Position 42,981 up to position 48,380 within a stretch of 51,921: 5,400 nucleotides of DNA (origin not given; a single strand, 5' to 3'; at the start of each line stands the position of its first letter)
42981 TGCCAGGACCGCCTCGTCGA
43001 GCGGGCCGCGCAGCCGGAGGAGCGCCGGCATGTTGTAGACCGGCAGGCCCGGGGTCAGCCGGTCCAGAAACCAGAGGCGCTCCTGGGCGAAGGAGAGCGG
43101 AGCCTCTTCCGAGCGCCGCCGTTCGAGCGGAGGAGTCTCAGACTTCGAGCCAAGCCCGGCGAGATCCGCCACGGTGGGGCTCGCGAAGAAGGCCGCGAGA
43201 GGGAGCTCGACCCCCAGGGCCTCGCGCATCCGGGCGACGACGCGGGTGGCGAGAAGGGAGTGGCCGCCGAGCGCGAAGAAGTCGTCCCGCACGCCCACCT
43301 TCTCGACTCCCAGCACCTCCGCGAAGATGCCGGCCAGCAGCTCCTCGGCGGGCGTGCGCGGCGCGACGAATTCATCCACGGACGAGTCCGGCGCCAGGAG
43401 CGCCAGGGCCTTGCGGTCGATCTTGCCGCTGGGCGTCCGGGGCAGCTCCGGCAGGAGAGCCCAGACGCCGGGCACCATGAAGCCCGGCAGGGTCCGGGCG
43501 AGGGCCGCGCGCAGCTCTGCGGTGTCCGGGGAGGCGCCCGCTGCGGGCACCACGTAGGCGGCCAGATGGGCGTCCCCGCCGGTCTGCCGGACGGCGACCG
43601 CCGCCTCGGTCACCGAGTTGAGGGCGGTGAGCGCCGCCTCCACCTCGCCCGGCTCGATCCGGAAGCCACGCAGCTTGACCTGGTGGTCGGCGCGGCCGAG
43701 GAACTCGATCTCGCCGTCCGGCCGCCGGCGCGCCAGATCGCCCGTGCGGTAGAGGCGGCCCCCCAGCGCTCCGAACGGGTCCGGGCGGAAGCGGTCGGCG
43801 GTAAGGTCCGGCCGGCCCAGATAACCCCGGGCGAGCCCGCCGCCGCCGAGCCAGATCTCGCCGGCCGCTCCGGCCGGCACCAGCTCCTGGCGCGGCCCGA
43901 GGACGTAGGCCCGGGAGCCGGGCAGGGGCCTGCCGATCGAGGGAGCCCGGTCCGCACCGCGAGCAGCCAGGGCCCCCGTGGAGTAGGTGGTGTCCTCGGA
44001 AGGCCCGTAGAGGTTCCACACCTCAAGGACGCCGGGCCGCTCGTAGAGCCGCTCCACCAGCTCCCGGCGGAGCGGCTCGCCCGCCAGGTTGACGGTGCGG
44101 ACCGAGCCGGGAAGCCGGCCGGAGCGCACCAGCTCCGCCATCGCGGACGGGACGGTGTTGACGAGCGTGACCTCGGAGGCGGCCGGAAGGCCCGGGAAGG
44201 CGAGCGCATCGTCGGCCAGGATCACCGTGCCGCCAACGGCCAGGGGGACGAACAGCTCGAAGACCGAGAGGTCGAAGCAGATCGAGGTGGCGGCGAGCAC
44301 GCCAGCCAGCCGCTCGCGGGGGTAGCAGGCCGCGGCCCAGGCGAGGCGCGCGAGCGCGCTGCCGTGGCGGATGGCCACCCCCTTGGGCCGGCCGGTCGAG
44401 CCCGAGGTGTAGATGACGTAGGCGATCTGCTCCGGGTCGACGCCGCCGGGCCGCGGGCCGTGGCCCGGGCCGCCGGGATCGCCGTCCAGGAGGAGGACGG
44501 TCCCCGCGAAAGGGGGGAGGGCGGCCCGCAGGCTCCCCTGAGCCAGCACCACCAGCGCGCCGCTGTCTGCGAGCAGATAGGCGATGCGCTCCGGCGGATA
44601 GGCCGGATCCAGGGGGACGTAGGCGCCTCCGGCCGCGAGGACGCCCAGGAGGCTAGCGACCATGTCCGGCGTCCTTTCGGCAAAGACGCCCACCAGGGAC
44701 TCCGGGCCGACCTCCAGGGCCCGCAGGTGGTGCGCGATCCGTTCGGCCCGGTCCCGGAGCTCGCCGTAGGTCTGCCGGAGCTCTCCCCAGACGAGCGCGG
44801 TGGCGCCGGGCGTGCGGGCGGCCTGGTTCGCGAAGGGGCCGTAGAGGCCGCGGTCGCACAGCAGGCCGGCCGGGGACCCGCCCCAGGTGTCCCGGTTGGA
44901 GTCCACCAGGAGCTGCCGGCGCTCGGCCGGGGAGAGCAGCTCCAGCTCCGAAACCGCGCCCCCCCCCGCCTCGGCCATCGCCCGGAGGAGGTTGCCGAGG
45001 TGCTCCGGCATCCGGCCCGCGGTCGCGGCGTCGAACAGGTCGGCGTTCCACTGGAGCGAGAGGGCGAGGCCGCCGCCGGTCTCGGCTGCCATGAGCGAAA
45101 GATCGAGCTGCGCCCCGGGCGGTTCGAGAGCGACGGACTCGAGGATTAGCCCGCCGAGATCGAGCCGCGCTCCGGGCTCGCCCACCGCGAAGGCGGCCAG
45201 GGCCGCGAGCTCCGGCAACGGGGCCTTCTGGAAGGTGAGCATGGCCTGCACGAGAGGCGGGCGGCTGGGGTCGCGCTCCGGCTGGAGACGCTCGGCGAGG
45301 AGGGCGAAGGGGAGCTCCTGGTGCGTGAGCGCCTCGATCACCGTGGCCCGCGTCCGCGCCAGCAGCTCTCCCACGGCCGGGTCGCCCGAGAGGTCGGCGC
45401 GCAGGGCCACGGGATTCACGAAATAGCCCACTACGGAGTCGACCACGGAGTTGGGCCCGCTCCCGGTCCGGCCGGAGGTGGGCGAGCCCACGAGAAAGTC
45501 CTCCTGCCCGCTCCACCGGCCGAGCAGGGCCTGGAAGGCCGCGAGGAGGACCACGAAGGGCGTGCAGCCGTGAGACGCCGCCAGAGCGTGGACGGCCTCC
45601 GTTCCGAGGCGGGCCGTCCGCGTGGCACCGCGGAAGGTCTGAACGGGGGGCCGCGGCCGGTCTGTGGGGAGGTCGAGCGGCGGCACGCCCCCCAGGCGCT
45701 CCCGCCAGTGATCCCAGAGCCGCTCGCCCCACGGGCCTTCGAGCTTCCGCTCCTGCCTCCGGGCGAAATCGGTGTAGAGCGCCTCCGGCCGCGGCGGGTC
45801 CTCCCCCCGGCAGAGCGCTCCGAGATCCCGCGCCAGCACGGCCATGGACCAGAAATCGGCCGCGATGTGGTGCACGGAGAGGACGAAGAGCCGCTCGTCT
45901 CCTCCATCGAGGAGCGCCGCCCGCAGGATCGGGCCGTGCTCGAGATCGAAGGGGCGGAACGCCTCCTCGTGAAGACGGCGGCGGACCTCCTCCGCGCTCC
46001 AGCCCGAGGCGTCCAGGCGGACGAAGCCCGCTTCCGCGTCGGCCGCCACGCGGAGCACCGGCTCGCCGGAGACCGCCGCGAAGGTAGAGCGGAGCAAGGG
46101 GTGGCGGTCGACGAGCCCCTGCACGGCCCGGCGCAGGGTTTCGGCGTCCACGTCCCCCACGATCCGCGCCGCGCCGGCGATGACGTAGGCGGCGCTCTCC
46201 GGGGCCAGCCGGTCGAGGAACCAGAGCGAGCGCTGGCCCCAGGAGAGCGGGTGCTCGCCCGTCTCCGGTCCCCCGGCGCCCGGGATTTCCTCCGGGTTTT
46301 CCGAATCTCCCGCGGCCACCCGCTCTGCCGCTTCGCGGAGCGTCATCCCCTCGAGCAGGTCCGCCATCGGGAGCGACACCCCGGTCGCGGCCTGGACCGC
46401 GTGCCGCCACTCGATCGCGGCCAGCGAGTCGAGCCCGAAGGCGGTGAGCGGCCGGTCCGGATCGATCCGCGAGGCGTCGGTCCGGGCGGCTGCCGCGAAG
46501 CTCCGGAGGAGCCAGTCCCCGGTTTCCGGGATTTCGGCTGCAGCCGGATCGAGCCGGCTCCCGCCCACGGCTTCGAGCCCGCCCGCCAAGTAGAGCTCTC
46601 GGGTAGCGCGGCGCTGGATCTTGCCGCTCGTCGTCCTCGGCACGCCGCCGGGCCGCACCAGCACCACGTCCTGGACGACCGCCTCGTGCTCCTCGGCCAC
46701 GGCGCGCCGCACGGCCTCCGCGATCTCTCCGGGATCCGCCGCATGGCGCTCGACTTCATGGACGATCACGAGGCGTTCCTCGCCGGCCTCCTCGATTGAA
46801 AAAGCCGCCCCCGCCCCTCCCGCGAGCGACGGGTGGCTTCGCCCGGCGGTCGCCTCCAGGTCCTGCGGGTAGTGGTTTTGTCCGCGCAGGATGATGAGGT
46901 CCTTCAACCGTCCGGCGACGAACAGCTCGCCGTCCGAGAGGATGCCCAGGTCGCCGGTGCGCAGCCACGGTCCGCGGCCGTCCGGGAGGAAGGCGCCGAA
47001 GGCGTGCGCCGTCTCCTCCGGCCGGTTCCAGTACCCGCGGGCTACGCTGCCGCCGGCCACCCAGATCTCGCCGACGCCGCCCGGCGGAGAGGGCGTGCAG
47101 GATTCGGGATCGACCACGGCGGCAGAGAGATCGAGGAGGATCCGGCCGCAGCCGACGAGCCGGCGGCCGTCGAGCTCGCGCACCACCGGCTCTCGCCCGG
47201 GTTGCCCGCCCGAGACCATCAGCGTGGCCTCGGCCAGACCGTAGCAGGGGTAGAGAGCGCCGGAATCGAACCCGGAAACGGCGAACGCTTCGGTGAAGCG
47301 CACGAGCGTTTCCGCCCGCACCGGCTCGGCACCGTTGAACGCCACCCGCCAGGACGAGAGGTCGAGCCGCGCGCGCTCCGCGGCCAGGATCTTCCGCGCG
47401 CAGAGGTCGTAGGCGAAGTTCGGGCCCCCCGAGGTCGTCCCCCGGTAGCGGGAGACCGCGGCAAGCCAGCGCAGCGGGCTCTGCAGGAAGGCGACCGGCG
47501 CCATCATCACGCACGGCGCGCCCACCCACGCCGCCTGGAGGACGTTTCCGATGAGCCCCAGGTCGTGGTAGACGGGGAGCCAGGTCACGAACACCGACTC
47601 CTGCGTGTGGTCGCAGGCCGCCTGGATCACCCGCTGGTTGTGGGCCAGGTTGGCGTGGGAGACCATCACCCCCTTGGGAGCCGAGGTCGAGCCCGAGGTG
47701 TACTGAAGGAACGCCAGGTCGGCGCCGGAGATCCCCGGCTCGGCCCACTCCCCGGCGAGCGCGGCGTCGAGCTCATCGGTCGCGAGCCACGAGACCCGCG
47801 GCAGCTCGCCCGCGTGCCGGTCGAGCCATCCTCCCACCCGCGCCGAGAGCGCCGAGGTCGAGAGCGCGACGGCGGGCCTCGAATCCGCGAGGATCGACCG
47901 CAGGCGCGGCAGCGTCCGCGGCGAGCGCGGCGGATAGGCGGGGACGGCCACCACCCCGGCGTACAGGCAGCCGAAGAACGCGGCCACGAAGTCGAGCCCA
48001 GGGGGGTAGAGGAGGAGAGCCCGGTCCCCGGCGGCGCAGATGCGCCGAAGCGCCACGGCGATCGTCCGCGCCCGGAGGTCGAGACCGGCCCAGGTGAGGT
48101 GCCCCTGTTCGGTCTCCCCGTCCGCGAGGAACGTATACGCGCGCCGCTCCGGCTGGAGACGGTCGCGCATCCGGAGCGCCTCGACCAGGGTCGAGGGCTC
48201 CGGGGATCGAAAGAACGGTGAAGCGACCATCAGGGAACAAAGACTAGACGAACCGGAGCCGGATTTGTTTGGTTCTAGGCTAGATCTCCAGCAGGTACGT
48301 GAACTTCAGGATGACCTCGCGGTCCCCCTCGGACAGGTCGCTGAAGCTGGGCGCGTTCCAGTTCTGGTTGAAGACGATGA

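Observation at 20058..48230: Compact 28-kb FAAL-primed NRPS lipopeptide cluster with halogenase and kynurenine monooxygenase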

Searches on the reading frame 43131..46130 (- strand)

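Call 20: search_protein_families(library=pfam, proteins=[window:43131-46130:-], max_evalue=0.01)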
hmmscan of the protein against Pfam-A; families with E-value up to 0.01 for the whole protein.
window:43131-46130:- (1000 aa): 4 families
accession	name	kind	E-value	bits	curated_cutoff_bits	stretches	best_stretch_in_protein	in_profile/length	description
PF00501.34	AMP-binding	-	6.5e-80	269.2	29.9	1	433-771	1-384/384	AMP-binding enzyme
PF00668.25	Condensation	-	6.2e-72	243.2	30.6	1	1-408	46-456/456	Condensation domain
PF00550.31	PP-binding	-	3.9e-17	62.7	20.8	1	931-992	2-65/67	Phosphopantetheine attachment site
PF13193.12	AMP-binding_C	-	2.7e-10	41.5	24.5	1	829-903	1-76/76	AMP-binding enzyme C-terminal domain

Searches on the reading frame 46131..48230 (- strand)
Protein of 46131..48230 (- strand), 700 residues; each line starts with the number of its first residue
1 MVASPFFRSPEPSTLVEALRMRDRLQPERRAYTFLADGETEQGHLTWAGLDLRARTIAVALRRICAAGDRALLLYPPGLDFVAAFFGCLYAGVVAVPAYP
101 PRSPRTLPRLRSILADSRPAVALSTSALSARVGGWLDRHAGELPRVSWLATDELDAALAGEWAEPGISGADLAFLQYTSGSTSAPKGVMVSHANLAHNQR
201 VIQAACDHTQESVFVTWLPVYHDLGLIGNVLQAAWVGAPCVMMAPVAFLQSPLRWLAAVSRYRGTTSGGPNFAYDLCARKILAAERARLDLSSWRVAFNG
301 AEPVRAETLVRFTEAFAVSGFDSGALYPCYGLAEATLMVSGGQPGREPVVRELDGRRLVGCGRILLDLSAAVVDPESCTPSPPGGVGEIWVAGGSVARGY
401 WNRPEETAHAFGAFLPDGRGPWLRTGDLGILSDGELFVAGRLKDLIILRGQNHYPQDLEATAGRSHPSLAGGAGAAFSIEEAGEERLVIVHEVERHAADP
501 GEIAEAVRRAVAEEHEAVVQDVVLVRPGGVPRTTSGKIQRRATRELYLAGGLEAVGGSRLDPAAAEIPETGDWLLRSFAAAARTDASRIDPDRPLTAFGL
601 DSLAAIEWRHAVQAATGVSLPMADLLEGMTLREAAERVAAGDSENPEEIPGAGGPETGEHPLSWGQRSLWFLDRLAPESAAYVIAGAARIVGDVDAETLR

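Call 9: search_protein_families(library=ncbifam, proteins=[window:46431-48230:-], max_evalue=0.00001)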
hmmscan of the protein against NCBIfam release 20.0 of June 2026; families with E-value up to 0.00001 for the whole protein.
window:46431-48230:- (600 aa): 92 families (the best 25 are shown)
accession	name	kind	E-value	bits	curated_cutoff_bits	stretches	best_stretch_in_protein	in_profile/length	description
NF004282.0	PRK05691.1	subfamily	2.3e-173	578.2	4090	1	12-555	8-566/4334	non-ribosomal peptide synthase/polyketide synthase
NF004509.1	PRK05850.1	subfamily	4.8e-135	451.1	775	1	13-550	3-571/578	fatty-acid--AMP ligase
NF038339.3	FAAL_FadD32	equivalog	2e-127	426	975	2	10-479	15-518/625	long-chain-fatty-acid--AMP ligase FadD32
NF009124.0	PRK12476.1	subfamily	1e-124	417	922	1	12-553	33-610/612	fatty acyl-AMP ligase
NF038337.1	FAAL_FadD21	exception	1.7e-117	393.3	1100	1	13-548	4-570/579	fatty-acid--AMP ligase FAAL21/FadD21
NF040633.1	FadD32_Coryne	exception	6.7e-106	355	875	1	30-548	48-613/614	FadD32-like long-chain-fatty-acid--AMP ligase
NF038338.1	FAAL_FadD28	exception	6.5e-104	348.3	1100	1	15-547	6-570/580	fatty-acid--AMP ligase FAAL28/FadD28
NF006624.1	PRK09192.1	subfamily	1.3e-103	347.3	600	2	45-357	45-359/567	fatty acyl-AMP ligase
NF005850.0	PRK07768.1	subfamily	8.4e-90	301.5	572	1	153-546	134-542/545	long-chain-fatty-acid--CoA ligase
NF004510.0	PRK05851.1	equivalog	5.2e-69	232.8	621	1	43-544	30-517/525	long-chain-fatty acid--ACP ligase MbtM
NF004837.0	PRK06187.1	subfamily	1.2e-49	169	476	1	12-550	7-525/531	long-chain-fatty-acid--CoA ligase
TIGR01733.1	AA-adenyl-dom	subfamily_domain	1.8e-47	162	317.4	1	46-463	1-399/409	amino acid adenylation domain-containing protein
NF004114.0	PRK05605.1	equivalog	5.9e-42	143.7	766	1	163-546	214-568/575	long-chain-fatty-acid--CoA ligase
NF005702.0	PRK07514.1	subfamily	6.9e-42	143.4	558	1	30-547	17-500/506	malonyl-CoA synthase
NF006181.0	PRK08314.1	subfamily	1.4e-39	135.8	705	1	169-545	203-552/563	long-chain-fatty-acid--CoA ligase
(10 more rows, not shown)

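Call 20: search_protein_families(library=pfam, proteins=[window:46131-48230:-], max_evalue=0.01)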
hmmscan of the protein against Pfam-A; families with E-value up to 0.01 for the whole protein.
window:46131-48230:- (700 aa): 4 families
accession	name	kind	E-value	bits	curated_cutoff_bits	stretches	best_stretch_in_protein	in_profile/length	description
PF00501.34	AMP-binding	-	1.8e-65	221.6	29.9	1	24-401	6-384/384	AMP-binding enzyme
PF00550.31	PP-binding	-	1.1e-13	51.6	20.8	1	572-637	1-66/67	Phosphopantetheine attachment site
PF23024.1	AMP-dom_DIP2-like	-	1.4e-10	41.7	27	1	444-553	2-106/110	Disco-interacting protein 2-like, AMP domain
PF23297.2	ACP_SdgA_C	-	0.0032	18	27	1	574-639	15-80/95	Highly reducing polyketide synthase sdgA, C-terminal ACP domain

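Call 78: search_solved_structures(query=window:46131-48230:-, max_evalue=1e-40, show_alignments=0)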
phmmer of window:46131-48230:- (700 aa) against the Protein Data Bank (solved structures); distinct sequences matched with E-value up to 1e-40: 16.
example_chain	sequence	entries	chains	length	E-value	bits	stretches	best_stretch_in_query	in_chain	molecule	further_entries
7r7e_A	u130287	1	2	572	4.8e-169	566.9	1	14-556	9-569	Polyketide synthase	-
7r7f_A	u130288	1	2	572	8e-169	566.2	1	14-556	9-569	Polyketide synthase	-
7r7g_A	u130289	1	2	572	3.1e-168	564.2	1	14-556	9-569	Polyketide synthase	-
3kxw_A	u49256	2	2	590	8.3e-128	430.6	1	14-549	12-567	Saframycin Mx1 synthetase B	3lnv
5d6j_A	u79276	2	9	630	4.1e-103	349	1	8-554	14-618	Acyl-CoA synthase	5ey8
5icr_A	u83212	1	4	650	4.9e-103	348.7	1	8-554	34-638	Acyl-CoA synthase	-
8hd4_A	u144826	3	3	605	5.3e-99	335.4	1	18-548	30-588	Long-chain-fatty-acid--AMP ligase FadD23 | Fatty-acid-CoA ligase FadD23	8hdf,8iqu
5ey9_A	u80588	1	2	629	3.9e-98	332.5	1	7-480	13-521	Long-chain-fatty-acid--AMP ligase FadD32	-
5hm3_A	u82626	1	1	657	4.4e-97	329.1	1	7-558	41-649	Long-chain-fatty-acid--AMP ligase FadD32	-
7wua_A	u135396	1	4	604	7.8e-86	291.9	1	50-547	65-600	Acyl-CoA synthase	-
8hcz_A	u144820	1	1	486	5.7e-80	272.5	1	18-446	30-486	Long-chain-fatty-acid--AMP ligase FadD23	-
5d6n_A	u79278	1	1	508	1.8e-78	267.6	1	8-442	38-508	Acyl-CoA synthase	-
3e53_A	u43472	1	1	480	1.2e-75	258.2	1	14-441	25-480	FATTY-ACID-CoA LIGASE FADD28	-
3t5a_A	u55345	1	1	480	1.8e-74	254.3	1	14-441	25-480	Long-chain-fatty-acid--AMP ligase FadD28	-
3pbk_A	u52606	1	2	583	9.2e-70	238.8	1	50-547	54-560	Fatty Acyl-Adenylate Ligase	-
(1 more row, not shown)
